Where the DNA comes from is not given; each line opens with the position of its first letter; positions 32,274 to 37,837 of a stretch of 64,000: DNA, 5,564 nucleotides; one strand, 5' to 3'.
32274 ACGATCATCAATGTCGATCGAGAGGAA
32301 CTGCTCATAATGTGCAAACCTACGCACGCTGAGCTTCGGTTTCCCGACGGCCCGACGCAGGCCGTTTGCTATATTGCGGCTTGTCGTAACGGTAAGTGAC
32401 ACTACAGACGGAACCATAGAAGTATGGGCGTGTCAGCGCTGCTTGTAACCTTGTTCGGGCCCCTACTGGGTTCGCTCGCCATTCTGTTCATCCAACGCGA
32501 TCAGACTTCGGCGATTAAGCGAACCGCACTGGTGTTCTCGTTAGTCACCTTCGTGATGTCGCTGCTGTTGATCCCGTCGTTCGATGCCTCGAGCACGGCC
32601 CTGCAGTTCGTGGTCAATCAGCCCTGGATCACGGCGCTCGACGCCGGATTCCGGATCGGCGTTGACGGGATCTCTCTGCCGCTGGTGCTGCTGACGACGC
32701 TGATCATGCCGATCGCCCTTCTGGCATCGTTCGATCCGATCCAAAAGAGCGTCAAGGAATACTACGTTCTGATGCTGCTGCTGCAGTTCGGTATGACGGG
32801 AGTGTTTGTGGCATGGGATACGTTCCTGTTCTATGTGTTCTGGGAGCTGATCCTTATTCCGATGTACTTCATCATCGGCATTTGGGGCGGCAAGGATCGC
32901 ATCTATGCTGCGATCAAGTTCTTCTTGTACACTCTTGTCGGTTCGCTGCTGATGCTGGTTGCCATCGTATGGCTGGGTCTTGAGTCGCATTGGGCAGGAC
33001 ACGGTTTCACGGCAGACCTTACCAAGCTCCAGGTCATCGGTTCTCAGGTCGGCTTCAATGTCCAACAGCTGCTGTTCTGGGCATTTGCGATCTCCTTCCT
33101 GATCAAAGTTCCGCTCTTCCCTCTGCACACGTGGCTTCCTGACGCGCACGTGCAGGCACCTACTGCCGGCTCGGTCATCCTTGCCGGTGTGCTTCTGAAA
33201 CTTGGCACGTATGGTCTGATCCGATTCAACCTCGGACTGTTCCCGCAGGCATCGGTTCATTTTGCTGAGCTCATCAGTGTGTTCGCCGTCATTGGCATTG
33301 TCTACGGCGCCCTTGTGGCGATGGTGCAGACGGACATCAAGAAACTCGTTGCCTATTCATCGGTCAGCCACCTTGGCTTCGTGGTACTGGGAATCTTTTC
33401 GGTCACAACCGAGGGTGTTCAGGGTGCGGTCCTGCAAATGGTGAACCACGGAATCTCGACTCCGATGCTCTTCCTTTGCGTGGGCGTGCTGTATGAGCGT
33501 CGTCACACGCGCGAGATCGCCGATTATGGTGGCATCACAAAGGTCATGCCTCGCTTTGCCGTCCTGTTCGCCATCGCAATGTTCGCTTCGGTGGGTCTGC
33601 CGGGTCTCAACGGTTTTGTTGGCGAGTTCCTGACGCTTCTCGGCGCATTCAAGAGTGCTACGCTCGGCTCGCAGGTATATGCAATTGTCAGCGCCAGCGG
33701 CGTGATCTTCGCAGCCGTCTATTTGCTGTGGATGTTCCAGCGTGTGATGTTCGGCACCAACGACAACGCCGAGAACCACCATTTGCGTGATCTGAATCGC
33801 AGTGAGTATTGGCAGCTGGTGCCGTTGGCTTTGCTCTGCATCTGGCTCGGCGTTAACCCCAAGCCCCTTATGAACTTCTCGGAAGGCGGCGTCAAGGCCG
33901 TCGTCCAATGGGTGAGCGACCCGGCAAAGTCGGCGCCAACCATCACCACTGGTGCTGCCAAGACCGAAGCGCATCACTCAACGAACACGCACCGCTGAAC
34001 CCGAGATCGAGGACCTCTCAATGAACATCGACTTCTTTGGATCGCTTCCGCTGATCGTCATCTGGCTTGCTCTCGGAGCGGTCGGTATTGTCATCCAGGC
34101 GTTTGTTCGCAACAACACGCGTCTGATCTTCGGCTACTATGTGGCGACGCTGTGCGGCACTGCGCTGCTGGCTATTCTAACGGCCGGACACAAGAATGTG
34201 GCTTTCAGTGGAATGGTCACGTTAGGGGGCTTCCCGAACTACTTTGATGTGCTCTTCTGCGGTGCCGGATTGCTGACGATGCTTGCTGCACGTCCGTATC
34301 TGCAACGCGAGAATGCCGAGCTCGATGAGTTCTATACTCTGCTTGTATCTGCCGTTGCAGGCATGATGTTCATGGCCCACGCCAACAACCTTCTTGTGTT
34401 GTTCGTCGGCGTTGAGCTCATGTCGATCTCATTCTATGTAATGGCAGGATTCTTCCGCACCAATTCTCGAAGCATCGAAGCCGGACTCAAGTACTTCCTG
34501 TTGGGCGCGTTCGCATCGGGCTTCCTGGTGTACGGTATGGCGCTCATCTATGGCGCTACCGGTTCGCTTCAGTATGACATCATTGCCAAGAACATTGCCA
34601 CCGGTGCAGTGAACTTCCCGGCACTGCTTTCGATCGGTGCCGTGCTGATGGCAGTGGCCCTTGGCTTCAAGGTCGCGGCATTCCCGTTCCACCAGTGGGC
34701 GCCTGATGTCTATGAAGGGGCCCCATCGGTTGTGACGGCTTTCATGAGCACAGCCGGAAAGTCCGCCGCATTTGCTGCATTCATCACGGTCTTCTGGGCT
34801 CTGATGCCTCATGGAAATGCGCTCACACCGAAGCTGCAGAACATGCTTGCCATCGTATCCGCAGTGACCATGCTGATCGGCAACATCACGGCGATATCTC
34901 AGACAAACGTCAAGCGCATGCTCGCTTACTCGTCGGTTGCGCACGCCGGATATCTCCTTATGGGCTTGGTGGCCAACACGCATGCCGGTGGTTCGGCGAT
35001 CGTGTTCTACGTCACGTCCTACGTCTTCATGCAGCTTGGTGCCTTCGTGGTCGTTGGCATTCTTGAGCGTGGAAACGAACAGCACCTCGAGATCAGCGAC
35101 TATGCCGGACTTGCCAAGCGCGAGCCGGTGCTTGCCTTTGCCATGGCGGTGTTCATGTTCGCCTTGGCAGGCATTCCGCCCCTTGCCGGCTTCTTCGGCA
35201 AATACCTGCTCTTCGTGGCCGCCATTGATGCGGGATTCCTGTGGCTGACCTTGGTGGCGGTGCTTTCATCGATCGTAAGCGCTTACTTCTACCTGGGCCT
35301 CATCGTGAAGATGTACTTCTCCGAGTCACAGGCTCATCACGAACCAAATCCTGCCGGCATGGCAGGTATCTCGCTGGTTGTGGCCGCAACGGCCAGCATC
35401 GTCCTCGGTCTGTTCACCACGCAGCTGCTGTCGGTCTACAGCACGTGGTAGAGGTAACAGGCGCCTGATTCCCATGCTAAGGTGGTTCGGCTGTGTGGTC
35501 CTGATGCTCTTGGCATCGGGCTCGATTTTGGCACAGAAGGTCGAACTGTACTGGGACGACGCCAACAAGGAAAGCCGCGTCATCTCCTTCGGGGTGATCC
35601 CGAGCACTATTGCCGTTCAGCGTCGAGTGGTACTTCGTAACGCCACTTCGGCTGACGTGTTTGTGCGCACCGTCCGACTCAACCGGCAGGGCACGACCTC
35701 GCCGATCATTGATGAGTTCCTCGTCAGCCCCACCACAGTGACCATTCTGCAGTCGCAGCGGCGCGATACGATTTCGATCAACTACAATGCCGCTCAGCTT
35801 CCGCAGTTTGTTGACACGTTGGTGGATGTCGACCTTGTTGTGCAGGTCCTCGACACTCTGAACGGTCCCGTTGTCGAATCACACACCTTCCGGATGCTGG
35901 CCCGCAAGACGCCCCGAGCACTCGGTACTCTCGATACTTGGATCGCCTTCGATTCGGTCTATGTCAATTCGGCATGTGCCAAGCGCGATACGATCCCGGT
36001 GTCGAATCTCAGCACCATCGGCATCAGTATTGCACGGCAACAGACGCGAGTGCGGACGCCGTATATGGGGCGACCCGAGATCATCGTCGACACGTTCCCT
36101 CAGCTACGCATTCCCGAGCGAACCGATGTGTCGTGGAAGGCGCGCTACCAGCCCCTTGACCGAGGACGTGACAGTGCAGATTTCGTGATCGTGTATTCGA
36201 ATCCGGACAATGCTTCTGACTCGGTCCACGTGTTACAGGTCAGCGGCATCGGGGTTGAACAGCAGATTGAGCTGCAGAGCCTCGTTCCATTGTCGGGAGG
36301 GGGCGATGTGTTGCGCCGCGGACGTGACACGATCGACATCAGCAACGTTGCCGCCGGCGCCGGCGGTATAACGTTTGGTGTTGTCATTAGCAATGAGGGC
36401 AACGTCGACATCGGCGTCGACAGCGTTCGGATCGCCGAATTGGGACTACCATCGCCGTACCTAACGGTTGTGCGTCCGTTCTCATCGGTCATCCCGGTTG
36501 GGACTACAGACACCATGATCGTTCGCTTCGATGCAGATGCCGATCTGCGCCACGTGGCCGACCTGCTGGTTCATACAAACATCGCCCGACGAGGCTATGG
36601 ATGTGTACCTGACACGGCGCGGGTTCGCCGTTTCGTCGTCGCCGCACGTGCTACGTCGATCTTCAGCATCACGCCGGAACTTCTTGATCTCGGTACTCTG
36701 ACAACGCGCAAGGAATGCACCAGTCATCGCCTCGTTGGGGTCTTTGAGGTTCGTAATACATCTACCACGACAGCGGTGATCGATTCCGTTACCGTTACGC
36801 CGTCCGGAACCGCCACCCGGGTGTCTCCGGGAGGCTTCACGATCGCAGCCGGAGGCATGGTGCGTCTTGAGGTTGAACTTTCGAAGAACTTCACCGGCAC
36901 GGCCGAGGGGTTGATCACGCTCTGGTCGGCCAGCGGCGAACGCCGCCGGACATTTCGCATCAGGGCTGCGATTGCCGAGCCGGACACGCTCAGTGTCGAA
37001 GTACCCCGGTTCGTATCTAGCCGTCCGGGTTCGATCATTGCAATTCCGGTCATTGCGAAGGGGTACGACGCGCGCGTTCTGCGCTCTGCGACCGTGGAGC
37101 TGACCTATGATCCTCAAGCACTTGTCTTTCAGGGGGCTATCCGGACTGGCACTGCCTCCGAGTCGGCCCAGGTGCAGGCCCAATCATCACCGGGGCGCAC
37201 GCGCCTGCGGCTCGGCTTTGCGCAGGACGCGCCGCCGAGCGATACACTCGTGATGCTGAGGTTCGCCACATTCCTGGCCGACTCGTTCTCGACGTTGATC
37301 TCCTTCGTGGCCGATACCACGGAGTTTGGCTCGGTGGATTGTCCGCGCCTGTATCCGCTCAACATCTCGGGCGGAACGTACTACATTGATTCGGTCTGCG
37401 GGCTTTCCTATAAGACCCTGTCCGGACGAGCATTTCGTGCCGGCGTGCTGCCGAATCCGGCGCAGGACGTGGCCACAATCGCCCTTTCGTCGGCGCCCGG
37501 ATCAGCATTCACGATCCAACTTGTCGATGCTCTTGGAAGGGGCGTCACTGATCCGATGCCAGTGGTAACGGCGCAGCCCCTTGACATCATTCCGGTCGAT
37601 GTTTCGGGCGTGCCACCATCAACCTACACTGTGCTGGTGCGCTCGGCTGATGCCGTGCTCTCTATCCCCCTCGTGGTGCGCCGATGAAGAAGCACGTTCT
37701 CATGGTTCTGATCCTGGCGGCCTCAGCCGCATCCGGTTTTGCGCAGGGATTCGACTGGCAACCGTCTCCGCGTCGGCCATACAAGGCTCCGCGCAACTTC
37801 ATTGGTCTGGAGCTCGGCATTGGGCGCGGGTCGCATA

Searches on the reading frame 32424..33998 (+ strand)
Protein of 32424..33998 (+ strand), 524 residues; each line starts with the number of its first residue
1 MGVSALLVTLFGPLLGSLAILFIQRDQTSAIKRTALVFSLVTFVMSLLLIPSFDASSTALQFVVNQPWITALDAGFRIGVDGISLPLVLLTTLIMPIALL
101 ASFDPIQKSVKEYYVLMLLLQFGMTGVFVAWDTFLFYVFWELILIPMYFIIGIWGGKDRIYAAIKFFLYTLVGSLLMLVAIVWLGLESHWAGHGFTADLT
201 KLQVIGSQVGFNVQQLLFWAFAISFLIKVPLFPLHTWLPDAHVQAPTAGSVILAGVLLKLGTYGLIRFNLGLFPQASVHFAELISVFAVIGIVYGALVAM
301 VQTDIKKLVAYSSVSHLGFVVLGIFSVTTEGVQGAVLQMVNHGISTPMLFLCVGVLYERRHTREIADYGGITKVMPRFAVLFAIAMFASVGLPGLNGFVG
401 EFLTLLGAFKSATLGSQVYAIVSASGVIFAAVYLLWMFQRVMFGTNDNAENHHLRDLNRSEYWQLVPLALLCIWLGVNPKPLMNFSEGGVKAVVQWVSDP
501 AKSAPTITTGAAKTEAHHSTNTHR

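Call 13: search_protein_families(library=pfam, proteins=[window:32424-33998:+], max_evalue=0.001)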
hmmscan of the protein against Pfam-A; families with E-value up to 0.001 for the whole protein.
window:32424-33998:+ (524 aa): 2 families
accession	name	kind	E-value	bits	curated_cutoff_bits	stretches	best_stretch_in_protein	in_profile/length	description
PF00361.26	Proton_antipo_M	-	5.9e-78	262.5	21.5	1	132-413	3-280/294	NADH:quinone oxidoreductase/Mrp antiporter, TM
PF01059.23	Oxidored_q5_N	-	8e-05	23.1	22.7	1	44-121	23-104/110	NADH-ubiquinone oxidoreductase chain 4, amino terminus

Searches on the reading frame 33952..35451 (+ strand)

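Call 13: search_protein_families(library=pfam, proteins=[window:33952-35451:+], max_evalue=0.001)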
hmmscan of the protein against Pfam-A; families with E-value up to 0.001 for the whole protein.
window:33952-35451:+ (499 aa): 1 family
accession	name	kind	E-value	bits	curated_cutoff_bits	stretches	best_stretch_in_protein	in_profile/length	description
PF00361.26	Proton_antipo_M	-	7e-76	255.7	21.5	1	144-441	1-292/294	NADH:quinone oxidoreductase/Mrp antiporter, TM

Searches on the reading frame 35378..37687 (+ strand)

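Call 13: search_protein_families(library=pfam, proteins=[window:35378-37687:+], max_evalue=0.001)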
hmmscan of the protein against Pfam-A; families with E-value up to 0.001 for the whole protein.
window:35378-37687:+ (769 aa): 3 families
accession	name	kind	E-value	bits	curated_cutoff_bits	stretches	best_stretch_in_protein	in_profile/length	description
PF22544.2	HYDIN_VesB_CFA65-like_Ig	-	7.4e-10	39.4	25.5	0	430-530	4-99/100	HYDIN/CFA65/VesB-like, Ig-like domain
PF07610.17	DUF1573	-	0.00047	20.6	26.1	0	454-531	21-97/98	Protein of unknown function (DUF1573)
PF18962.6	Por_Secre_tail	-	0.00056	20.6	27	0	691-757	2-65/75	Secretion system C-terminal sorting domain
